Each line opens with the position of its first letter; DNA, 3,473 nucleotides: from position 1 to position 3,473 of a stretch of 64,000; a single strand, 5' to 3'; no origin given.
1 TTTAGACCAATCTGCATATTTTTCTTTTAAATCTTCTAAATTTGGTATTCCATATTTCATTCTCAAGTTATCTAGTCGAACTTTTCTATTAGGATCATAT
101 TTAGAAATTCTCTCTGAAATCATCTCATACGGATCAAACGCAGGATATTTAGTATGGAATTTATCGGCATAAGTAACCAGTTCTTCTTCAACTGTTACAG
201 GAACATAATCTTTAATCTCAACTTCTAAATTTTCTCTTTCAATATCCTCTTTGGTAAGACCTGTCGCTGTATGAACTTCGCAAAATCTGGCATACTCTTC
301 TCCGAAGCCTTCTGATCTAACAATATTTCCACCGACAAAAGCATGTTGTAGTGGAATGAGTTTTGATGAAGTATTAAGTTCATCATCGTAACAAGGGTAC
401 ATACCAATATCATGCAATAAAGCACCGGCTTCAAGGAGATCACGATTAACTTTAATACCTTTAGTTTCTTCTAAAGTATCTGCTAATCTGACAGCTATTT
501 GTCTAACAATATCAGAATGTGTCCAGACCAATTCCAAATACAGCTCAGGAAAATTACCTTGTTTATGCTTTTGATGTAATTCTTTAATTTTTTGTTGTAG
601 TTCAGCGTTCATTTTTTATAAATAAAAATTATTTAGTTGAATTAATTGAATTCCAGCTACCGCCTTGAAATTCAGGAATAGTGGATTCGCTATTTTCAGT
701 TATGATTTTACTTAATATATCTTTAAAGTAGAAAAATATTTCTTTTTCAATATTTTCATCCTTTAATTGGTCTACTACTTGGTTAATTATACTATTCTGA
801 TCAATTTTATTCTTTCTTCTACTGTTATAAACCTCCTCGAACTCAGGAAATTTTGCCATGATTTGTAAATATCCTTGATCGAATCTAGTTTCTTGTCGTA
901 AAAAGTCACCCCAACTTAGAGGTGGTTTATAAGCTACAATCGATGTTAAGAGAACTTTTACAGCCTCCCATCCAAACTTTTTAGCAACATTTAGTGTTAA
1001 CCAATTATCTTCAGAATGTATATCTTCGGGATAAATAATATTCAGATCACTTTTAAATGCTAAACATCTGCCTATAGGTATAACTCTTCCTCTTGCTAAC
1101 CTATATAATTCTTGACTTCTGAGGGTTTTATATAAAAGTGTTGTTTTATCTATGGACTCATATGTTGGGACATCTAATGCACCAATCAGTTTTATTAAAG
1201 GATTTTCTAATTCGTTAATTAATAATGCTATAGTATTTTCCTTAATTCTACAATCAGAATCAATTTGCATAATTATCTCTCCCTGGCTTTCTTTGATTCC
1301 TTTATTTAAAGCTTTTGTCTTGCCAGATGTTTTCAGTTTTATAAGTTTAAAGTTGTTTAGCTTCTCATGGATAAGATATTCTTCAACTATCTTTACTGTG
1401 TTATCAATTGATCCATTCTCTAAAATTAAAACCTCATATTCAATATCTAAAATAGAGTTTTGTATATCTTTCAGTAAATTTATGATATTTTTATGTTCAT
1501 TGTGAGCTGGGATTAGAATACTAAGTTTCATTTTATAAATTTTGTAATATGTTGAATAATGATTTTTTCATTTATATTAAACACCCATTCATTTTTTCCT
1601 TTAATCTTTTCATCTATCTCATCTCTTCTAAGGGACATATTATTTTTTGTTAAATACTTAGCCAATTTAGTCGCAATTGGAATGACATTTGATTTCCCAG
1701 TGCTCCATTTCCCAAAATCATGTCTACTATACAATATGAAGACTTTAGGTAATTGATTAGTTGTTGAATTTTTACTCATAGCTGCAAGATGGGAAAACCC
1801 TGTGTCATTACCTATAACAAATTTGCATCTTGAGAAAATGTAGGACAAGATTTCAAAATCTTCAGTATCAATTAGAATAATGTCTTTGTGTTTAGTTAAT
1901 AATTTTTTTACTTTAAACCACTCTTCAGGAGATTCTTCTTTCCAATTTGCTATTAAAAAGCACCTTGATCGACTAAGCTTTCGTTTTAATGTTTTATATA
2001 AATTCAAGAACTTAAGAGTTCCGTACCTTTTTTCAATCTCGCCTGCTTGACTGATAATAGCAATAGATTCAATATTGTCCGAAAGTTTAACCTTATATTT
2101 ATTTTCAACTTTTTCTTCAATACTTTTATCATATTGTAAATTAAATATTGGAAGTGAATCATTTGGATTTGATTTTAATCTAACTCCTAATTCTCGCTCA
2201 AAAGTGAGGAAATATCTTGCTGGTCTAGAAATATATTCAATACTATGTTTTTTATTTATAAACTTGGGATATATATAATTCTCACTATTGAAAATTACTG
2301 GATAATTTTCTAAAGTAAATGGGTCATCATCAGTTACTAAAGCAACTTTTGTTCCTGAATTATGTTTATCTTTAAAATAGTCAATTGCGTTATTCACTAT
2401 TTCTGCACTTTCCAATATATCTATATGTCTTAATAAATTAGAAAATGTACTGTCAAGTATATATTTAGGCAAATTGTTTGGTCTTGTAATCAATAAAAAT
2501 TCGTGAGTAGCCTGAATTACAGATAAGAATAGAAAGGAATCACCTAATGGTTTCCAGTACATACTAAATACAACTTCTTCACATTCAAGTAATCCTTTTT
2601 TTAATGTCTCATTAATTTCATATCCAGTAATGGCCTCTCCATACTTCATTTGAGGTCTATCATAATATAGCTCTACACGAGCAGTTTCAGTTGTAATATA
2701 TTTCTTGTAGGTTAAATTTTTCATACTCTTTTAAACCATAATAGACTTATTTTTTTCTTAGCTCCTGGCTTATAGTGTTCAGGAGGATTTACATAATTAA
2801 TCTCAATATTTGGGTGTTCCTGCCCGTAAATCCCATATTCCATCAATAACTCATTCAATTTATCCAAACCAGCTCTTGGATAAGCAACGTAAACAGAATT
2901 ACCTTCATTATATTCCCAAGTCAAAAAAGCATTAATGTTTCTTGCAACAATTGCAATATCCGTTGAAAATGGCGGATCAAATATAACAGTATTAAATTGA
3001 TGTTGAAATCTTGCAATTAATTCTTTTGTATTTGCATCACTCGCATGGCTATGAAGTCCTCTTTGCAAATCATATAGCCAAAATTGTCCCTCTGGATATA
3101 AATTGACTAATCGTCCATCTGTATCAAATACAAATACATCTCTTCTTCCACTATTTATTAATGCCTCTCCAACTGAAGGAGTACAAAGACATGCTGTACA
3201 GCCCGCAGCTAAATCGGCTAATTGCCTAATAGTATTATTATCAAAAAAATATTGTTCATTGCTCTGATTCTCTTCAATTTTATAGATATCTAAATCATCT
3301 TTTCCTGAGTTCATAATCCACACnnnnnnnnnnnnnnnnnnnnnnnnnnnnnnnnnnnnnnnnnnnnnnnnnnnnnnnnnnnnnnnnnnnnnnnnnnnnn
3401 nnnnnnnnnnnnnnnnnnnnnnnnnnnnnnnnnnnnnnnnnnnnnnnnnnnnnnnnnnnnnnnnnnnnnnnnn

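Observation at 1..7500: Six-gene overlapping operon: PLP decarboxylase, kinase-like protein, (D/N)PPF amino-methyltransferase, GT9, GT2 and an HD hydrolase. It is a candidate pathway for a phospho-amine (phosphoethanolamine/phosphocholine-like) glycan decoration.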

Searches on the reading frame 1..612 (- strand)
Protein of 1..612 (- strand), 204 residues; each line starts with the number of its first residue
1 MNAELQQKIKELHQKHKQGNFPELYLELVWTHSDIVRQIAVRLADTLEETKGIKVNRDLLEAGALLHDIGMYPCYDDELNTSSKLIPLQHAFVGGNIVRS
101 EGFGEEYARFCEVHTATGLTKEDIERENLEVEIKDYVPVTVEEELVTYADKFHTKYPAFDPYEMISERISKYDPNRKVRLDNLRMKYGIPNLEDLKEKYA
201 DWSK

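Call 7: search_protein_families(library=pfam, proteins=[window:1-612:-], max_evalue=0.01)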
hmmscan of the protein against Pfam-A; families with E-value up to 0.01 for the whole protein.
window:1-612:- (204 aa): 2 families
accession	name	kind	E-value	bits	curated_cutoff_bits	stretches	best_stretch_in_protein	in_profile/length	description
PF01966.28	HD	-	3.7e-12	47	22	1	29-154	1-115/116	HD domain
PF21447.3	Ppx-GppA_III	-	0.0044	17.3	27.3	1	31-72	18-62/177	Ppx/GppA phosphatase, domain III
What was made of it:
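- On HD superfamily (binuclear type): Pfam HD gives 47 bits against a cut-off of 22 (call 7).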

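Call 8: search_protein_families(library=ncbifam, proteins=[window:1-612:-], max_evalue=0.01)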
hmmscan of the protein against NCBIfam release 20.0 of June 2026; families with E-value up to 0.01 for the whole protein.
window:1-612:- (204 aa): 4 families
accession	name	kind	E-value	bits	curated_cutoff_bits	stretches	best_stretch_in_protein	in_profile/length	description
TIGR00295.1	TIGR00295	hypoth_equivalog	2.3e-20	73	172.35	1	27-153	12-124/164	TIGR00295 family protein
NF009343.0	PRK12703.1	equivalog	2.3e-15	56.3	434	1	28-154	187-294/339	tRNA (cytidine(56)-2'-O)-methyltransferase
TIGR00277.1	HDIG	domain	5.3e-10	39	27.6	1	29-115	5-82/84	HDIG domain-containing metalloprotein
NF045665.1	NTPtran_DVU1551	equivalog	3e-09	36.4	315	1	29-170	218-341/359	DVU_1551 family NTP transferase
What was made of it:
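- On TIGR00295 HD family: 73 bits against a cut-off of 172 (call 8).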

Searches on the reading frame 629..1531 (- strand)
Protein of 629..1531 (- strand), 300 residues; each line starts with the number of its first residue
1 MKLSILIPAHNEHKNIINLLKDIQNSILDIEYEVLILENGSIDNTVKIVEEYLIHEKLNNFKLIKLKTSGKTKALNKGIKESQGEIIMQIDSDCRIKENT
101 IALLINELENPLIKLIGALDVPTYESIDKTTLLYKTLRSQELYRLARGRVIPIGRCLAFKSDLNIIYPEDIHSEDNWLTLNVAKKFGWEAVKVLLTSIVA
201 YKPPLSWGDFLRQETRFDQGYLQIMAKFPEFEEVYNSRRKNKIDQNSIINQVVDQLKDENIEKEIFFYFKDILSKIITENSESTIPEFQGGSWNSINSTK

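Call 7: search_protein_families(library=pfam, proteins=[window:629-1531:-], max_evalue=0.01)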
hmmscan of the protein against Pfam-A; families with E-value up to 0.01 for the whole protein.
window:629-1531:- (300 aa): 4 families
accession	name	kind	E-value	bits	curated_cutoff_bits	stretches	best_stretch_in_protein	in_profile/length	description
PF00535.33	Glycos_transf_2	-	2.4e-22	80.1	23.3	1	4-131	1-127/168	Glycosyl transferase family 2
PF10111.15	Glyco_tranf_2_2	-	1.1e-08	35.4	27.3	1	4-102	1-100/276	Glycosyltransferase like family 2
PF13506.12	Glyco_transf_21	-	0.0038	17.2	21.7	1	69-122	16-69/174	Glycosyl transferase family 21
PF13641.12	Glyco_tranf_2_3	-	0.0072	16.8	27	0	3-216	3-226/230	Glycosyltransferase like family 2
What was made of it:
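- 629..1531 (-): Soluble GT2 (GT-A) glycosyltransferase of 300 aa, with the DxD-type motif DSD at residue 91. Pfam PF00535 matches at E 2.4e-22 (call 7).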

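Call 8: search_protein_families(library=ncbifam, proteins=[window:629-1531:-], max_evalue=0.01)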
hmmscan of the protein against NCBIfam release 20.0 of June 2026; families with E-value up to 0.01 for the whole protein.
window:629-1531:- (300 aa): 20 families
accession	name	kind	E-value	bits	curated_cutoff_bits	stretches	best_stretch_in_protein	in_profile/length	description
TIGR03937.1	PgaC_IcaA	equivalog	1.5e-15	57.1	422.3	1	2-110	46-152/407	poly-beta-1,6-N-acetyl-D-glucosamine synthase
TIGR03111.1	glyc2_xrt_Gpos1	hypoth_equivalog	3e-15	55.9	363.95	1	3-167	51-213/439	TIGR03111 family XrtG-associated glycosyltransferase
TIGR04283.1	glyco_like_mftF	equivalog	1.3e-13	51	182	1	3-108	1-97/221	TIGR04283 family arsenosugar biosynthesis glycosyltransferase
NF007482.0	PRK10073.1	equivalog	2.2e-11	43.4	423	1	2-105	7-107/334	glycosyltransferase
NF038302.1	EPS_HpsE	equivalog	3.7e-11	42.6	300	1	1-101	1-104/307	hormogonium polysaccharide biosynthesis glycosyltransferase HpsE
NF041875.1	EPS_EpsD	equivalog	1.3e-10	41.2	370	1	3-102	1-98/325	exopolysaccharide biosynthesis glycosyltransferase EpsD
NF047588.1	GlcsyltransPgfSStrep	equivalog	2.9e-09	36.6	500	1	1-107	1-109/308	glycosyltransferase PgfS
NF010496.0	PRK13915.1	equivalog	3.8e-09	36.1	262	1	2-113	32-143/307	glucosyl-3-phosphoglycerate synthase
TIGR04242.1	nodulat_NodC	equivalog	6.4e-09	35.2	550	1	4-113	51-161/395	chitooligosaccharide synthase NodC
TIGR03965.1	mycofact_glyco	equivalog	7.5e-09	35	280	1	3-151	76-221/467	mycofactocin biosynthesis glycosyltransferase MftF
NF007986.1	PRK10714.1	equivalog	3.1e-08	33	529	1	2-109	7-116/316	undecaprenyl-phosphate 4-deoxy-4-formamido-L-arabinose transferase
NF038299.1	EPS_HpsN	equivalog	7.7e-08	31.7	425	1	2-103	2-101/317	hormogonium polysaccharide biosynthesis glycosyltransferase HpsN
NF047683.1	TeichurnBiosyTuaG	equivalog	2.7e-06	27.2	400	1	3-103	8-106/252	teichuronic acid biosynthesis protein TuaG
TIGR04182.1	glyco_TIGR04182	equivalog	3.9e-06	26.4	325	1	3-109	2-98/293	S-layer glycoprotein N-glycosyltransferase AglJ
NF050050.1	ProtGlycPglI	equivalog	6.6e-06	25.7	500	1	2-116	3-116/306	GalNAc(5)-diNAcBac-PP-undecaprenol beta-1,3-glucosyltransferase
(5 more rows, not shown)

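Call 59: search_protein_families(library=phrogs, proteins=[window:629-1531:-], max_evalue=0.001)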
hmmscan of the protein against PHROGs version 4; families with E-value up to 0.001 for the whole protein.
window:629-1531:- (300 aa): 6 families
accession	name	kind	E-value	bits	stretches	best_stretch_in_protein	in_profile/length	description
phrog_841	-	moron, auxiliary metabolic gene and host takeover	5.4e-14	53.4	1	1-118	2-120/309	GtrB-like O-antigen conversion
phrog_22088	-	unknown function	1.3e-07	32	1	3-100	62-160/377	-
phrog_22973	-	moron, auxiliary metabolic gene and host takeover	6.9e-07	29.6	1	4-77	28-102/496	glycosyltransferase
phrog_22739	-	moron, auxiliary metabolic gene and host takeover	2.5e-06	27.8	1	2-107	3-108/327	GtrB-like O-antigen conversion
phrog_13126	-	moron, auxiliary metabolic gene and host takeover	9.4e-05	22.8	1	1-109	1-101/394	beta-1,4-glycosyltransferase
phrog_34335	-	moron, auxiliary metabolic gene and host takeover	0.00016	21.3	1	1-109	1-110/825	GtrB glycosyltransferase for O-antigen conversion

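Call 95: search_protein_families(library=padloc, proteins=[window:629-1531:-], max_evalue=0.001)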
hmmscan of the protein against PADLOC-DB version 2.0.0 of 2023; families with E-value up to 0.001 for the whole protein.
window:629-1531:- (300 aa): 0 families

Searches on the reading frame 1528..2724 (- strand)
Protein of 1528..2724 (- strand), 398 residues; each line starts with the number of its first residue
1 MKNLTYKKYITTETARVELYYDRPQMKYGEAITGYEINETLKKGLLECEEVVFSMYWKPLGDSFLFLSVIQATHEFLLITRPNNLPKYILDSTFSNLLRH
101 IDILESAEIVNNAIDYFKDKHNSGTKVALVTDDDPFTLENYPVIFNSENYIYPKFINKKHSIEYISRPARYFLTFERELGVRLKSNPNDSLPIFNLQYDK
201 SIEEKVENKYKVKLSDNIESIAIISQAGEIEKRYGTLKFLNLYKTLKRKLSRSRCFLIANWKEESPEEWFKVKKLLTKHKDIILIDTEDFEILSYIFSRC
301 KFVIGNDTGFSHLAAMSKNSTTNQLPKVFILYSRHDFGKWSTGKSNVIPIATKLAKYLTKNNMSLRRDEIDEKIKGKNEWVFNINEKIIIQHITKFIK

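Call 7: search_protein_families(library=pfam, proteins=[window:1528-2724:-], max_evalue=0.01)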
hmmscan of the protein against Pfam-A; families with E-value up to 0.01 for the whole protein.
window:1528-2724:- (398 aa): 1 family
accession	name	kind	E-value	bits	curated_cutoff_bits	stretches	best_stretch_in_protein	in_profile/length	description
PF01075.23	Glyco_transf_9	-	8.5e-06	25.7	22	1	216-315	103-199/247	Glycosyltransferase family 9 (heptosyltransferase)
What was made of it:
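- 1528..2724 (-): GT9-like (GT-B type) glycosyltransferase of 398 aa. LGDS (residues 60-63) and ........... (residues 305-315) are conserved. Pfam PF01075 matches at E 8.5e-6, 25.7 bits against a cut-off of 22 (call 7).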

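Call 8: search_protein_families(library=ncbifam, proteins=[window:1528-2724:-], max_evalue=0.01)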
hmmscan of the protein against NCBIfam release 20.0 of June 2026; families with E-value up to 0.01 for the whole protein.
window:1528-2724:- (398 aa): 1 family
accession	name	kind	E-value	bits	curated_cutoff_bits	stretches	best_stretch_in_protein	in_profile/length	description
TIGR02193.1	heptsyl_trn_I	equivalog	1.1e-05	24.8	185.3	1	201-320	163-277/320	lipopolysaccharide heptosyltransferase I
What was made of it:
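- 1528..2724 (-): NCBIfam heptosyltransferase I matches at E 1e-5 (call 8).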

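Call 57: search_solved_structures(query=window:1528-2724:-, max_evalue=1)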
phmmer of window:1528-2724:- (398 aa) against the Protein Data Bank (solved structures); distinct sequences matched with E-value up to 1: 1.
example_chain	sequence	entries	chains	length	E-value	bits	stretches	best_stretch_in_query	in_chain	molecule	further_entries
3p12_A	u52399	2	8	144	0.14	14.4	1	238-317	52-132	D-ribose pyranase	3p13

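Call 59: search_protein_families(library=phrogs, proteins=[window:1528-2724:-], max_evalue=0.001)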
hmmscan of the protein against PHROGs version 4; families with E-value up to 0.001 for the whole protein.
window:1528-2724:- (398 aa): 0 families

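Call 82: search_solved_structures(query=A5, max_evalue=10, show_alignments=1)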
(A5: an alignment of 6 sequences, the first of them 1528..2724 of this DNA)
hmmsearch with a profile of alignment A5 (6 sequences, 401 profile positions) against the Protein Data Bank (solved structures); distinct sequences matched with E-value up to 10: 6.
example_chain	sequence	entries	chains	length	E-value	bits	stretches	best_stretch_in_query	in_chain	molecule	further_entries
3p12_A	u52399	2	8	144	0.22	13.5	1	239-319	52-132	D-ribose pyranase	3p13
6dfe_A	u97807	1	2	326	0.31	13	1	289-318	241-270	ADP-heptose--LPS heptosyltransferase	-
2gt1_A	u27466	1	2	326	0.31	13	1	289-318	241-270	Lipopolysaccharide heptosyltransferase-1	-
2h1f_A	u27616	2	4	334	0.32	13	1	289-318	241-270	Lipopolysaccharide heptosyltransferase-1 | Lipopolysaccharide heptosyltransferase 1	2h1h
1psw_A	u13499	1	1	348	0.55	12.2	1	232-319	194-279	ADP-HEPTOSE LPS HEPTOSYLTRANSFERASE II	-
5ybw_A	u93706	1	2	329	1.6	10.7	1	282-324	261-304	Aspartate racemase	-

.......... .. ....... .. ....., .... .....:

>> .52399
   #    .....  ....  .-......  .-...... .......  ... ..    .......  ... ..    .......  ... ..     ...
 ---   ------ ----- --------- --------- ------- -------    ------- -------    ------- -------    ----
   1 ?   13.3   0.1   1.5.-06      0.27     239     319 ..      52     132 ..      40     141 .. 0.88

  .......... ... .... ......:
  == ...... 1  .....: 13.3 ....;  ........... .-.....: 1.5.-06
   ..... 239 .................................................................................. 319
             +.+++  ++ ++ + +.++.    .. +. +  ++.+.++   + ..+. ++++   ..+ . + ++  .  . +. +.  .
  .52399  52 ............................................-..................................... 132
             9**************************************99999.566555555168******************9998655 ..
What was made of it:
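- Closest known: ADP-heptose pathway with GT9 transferases. Different: The GT9 match is weak (calls 7, 82).
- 1528..2724 (-): Profile matches to WaaC and WaaF in PDB are weak, E 0.3-0.55 (call 82).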

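Call 95: search_protein_families(library=padloc, proteins=[window:1528-2724:-], max_evalue=0.001)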
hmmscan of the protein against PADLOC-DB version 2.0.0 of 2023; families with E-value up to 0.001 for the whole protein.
window:1528-2724:- (398 aa): 0 families

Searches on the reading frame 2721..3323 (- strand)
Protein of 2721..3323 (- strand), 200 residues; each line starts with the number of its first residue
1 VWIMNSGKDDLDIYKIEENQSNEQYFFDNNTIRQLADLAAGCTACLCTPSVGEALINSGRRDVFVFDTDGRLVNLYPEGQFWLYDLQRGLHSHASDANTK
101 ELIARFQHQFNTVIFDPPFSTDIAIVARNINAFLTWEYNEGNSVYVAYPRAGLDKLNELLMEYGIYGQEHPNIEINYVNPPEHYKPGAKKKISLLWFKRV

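Call 7: search_protein_families(library=pfam, proteins=[window:2721-3323:-], max_evalue=0.01)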
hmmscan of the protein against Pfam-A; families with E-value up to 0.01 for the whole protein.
window:2721-3323:- (200 aa): 1 family
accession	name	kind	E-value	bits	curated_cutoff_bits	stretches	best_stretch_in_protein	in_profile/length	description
PF10237.15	N6-adenineMlase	-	7.1e-17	62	23.2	1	18-122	1-101/166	Probable N6-adenine methyltransferase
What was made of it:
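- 2721..3314 (-): PF10237 (EFM5/N6AMT2-like) amino-group methyltransferase of 197 aa from the ATG, with DPPF at residue 113. It is accessory, being present only in the Saccharibacteria version of the module. Pfam PF10237 matches at E 7e-17 (call 7).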

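Call 8: search_protein_families(library=ncbifam, proteins=[window:2721-3323:-], max_evalue=0.01)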
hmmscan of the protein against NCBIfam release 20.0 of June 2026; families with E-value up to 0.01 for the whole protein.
window:2721-3323:- (200 aa): 0 families

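Call 59: search_protein_families(library=phrogs, proteins=[window:2721-3323:-], max_evalue=0.001)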
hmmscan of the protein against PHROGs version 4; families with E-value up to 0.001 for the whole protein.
window:2721-3323:- (200 aa): 0 families

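Call 91: search_solved_structures(query=window:2721-3314:-, max_evalue=1, show_alignments=1)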
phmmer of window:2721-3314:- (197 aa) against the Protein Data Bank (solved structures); distinct sequences matched with E-value up to 1: 0.
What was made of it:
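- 2721..3314 (-): There is no PDB match (call 91).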

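Call 95: search_protein_families(library=padloc, proteins=[window:2721-3314:-], max_evalue=0.001)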
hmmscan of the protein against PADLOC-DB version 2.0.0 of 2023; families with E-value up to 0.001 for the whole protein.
window:2721-3314:- (197 aa): 0 families
